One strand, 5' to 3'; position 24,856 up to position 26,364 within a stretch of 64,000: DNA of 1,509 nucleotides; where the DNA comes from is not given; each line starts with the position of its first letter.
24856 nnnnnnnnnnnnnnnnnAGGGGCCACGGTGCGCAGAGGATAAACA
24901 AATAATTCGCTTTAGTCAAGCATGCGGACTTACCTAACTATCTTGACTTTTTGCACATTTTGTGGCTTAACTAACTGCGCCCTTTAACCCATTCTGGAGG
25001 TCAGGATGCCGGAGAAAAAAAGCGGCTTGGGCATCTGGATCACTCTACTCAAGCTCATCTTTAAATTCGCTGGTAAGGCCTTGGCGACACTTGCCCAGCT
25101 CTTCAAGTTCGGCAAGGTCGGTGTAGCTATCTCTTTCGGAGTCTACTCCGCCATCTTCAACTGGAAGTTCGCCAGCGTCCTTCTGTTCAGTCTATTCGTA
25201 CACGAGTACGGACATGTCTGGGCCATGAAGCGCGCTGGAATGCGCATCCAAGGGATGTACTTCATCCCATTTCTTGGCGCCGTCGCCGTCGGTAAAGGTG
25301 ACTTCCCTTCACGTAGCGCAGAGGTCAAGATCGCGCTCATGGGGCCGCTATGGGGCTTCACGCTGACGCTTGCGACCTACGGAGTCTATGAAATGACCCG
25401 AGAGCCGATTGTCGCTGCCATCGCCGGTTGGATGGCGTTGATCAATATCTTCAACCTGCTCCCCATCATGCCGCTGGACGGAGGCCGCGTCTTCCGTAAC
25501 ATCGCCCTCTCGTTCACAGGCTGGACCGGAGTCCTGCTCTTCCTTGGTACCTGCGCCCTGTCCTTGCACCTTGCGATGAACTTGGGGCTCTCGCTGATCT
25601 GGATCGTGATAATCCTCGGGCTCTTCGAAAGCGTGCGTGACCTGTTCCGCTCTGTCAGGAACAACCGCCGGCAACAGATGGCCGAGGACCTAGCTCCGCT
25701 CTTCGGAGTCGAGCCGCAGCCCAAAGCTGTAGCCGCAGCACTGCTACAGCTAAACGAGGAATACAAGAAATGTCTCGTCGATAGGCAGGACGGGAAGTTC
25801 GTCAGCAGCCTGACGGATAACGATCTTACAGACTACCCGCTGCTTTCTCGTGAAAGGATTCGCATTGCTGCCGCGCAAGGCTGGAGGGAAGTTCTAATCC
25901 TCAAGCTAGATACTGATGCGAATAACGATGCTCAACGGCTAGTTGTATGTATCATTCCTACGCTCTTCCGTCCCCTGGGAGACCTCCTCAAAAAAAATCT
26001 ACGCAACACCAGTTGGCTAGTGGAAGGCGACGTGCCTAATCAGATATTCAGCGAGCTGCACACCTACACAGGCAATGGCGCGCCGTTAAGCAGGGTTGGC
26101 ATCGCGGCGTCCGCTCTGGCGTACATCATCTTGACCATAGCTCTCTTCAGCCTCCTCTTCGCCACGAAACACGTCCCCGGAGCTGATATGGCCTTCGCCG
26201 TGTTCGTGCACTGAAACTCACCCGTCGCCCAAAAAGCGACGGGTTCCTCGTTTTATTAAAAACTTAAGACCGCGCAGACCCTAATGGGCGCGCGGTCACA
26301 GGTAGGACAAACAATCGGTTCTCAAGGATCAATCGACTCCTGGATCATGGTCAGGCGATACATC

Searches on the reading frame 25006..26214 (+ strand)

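Call 85: search_protein_families(library=pfam, proteins=[window:25006-26214:+], max_evalue=0.001)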
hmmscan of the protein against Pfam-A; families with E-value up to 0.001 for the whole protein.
window:25006-26214:+ (402 aa): 1 family
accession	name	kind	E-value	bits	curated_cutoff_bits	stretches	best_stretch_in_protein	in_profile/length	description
PF02163.28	Peptidase_M50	-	4e-17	62.7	27.2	2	55-128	2-100/221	Peptidase family M50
